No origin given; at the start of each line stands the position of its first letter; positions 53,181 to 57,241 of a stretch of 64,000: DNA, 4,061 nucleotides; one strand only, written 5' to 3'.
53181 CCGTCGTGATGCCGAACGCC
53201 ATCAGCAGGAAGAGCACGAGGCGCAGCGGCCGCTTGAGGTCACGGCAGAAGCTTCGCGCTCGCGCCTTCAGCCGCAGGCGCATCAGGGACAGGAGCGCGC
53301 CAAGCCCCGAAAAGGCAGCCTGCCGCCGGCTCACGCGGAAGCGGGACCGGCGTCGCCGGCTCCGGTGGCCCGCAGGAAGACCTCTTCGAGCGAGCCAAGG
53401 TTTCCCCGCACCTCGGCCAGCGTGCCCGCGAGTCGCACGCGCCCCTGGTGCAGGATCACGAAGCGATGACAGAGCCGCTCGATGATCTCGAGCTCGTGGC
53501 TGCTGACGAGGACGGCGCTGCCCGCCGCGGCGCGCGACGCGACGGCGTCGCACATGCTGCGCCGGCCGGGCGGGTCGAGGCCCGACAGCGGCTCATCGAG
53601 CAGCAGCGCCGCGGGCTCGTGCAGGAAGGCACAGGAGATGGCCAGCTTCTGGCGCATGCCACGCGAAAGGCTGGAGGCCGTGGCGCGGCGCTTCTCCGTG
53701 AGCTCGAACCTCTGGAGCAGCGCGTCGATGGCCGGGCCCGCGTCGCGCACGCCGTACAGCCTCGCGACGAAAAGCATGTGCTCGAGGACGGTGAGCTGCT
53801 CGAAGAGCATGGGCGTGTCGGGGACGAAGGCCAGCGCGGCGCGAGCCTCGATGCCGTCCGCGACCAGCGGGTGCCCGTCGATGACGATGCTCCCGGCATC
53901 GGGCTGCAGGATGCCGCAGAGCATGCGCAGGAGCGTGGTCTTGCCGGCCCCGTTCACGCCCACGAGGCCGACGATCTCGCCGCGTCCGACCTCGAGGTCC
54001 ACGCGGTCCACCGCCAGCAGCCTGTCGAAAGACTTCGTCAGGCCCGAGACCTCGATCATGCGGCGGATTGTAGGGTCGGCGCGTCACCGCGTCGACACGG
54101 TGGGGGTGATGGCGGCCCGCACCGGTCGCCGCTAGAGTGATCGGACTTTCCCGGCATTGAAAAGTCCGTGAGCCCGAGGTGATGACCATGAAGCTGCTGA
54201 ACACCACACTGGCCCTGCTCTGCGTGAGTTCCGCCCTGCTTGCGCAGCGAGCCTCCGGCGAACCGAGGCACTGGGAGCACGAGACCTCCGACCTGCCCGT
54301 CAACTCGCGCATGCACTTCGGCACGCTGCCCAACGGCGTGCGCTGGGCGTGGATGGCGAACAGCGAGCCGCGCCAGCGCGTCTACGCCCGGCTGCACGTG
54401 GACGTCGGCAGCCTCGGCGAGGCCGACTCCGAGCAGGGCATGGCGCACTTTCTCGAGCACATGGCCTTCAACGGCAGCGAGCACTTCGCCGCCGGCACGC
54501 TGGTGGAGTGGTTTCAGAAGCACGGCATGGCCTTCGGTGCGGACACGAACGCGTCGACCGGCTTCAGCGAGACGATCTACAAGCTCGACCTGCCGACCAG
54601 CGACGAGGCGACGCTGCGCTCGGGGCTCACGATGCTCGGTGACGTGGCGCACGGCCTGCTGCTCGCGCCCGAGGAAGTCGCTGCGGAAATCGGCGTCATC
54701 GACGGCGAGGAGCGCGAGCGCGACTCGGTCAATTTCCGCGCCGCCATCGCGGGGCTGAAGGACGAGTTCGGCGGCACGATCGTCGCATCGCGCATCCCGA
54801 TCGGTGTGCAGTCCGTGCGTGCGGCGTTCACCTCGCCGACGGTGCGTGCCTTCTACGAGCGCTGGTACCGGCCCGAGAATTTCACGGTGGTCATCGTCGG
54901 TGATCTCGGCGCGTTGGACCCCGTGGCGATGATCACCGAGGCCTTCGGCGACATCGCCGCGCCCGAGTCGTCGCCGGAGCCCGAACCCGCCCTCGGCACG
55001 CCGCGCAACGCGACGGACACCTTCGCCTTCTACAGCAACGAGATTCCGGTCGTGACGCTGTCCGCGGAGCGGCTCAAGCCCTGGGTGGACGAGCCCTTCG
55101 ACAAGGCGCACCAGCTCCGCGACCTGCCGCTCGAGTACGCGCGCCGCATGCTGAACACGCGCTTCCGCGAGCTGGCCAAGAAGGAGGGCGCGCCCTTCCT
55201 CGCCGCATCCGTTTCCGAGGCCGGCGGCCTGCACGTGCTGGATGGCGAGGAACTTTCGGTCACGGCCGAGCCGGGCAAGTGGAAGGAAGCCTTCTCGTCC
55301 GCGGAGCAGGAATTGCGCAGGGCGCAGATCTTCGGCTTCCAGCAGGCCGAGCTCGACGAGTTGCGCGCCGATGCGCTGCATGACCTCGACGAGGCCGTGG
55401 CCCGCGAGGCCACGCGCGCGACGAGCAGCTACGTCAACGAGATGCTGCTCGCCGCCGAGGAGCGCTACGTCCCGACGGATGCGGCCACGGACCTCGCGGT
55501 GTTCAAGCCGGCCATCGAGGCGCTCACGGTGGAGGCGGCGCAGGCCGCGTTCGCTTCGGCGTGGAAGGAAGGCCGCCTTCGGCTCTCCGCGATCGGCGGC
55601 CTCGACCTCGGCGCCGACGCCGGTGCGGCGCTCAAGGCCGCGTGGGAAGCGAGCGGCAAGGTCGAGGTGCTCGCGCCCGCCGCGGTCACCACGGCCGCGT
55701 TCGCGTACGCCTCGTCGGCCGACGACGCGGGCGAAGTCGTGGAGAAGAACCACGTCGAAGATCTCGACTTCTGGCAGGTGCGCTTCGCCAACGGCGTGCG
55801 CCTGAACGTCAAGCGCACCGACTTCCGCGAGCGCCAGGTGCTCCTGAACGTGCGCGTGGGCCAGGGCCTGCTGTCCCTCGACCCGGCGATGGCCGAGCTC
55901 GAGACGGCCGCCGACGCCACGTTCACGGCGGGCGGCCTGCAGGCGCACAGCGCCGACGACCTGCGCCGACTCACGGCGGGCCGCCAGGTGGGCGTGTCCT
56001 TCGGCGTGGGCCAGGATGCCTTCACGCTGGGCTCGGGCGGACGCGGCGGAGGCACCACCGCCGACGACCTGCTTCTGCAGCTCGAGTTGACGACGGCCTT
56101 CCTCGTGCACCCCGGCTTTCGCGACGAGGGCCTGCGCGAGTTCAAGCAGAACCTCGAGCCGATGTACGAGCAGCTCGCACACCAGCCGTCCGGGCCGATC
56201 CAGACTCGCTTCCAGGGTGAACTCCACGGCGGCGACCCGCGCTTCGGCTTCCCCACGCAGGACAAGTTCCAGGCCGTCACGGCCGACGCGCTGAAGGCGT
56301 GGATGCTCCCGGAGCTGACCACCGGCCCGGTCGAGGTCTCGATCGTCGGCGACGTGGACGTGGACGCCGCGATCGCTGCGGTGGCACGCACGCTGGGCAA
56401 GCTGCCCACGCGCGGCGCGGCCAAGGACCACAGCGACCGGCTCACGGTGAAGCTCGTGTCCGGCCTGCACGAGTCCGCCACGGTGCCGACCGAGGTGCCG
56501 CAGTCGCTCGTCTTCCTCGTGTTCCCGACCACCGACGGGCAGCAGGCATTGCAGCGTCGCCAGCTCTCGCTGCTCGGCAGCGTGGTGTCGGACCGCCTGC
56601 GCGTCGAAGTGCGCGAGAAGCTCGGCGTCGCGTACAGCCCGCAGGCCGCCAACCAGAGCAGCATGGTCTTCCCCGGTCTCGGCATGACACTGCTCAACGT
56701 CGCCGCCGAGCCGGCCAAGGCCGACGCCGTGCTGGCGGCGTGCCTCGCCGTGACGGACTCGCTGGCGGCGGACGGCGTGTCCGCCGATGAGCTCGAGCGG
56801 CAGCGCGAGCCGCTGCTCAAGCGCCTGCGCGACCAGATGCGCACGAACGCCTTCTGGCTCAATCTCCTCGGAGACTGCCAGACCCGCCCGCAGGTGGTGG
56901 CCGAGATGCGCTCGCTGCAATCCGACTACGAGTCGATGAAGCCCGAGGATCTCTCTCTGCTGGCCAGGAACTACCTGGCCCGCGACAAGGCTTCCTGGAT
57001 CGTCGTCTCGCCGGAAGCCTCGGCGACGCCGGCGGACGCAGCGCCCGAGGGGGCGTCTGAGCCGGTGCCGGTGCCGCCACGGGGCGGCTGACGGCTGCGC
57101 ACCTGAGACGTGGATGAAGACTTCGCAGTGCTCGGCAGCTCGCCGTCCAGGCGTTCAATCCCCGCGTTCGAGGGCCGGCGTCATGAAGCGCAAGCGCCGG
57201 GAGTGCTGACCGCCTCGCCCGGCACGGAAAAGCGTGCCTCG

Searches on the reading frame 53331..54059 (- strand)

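Call 63: search_protein_families(library=pfam, proteins=[window:53331-54059:-], max_evalue=0.00001)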
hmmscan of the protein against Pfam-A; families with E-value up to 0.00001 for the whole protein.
window:53331-54059:- (242 aa): 2 families
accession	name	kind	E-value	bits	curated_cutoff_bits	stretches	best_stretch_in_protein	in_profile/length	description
PF00005.33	ABC_tran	-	1e-30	107.6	25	1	18-158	2-136/137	ABC transporter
PF13304.12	AAA_21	-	1.2e-11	45.6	27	1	117-193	224-303/304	AAA domain, putative AbiEii toxin, Type IV TA system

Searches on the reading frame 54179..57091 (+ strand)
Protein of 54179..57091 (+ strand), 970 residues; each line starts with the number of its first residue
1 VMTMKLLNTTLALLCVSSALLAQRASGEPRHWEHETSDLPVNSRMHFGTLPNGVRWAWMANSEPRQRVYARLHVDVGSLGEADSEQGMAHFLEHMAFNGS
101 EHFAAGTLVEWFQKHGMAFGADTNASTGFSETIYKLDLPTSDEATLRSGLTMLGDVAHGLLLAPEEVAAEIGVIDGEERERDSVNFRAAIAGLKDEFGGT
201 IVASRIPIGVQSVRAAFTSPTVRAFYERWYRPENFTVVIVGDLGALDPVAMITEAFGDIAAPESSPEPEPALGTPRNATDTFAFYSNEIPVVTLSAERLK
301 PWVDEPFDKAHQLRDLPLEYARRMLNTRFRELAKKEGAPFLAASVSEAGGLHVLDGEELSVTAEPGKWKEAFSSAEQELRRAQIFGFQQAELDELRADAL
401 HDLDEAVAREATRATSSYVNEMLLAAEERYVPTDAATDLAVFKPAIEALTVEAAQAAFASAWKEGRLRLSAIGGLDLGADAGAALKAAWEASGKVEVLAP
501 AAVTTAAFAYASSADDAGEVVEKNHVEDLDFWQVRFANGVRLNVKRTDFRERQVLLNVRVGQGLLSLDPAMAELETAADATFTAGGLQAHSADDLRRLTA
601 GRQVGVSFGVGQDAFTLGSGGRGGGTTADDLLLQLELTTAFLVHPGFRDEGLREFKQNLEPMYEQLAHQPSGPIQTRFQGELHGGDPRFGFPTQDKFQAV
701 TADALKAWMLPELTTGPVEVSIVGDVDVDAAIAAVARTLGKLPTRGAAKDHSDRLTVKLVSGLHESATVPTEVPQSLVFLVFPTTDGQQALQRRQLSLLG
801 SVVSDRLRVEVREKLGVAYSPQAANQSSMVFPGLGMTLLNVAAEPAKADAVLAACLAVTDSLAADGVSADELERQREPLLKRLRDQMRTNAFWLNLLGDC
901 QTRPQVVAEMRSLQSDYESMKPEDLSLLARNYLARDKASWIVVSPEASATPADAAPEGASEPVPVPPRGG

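Call 63: search_protein_families(library=pfam, proteins=[window:54179-57091:+], max_evalue=0.00001)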
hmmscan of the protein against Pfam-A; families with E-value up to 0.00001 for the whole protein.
window:54179-57091:+ (970 aa): 2 families
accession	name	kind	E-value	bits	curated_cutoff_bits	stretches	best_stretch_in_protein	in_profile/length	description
PF05193.26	Peptidase_M16_C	-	8.3e-32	111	23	2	701-877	3-179/181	Peptidase M16 inactive domain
PF00675.25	Peptidase_M16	-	6e-20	72.1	22.3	1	60-178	5-116/149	Insulinase (Peptidase family M16)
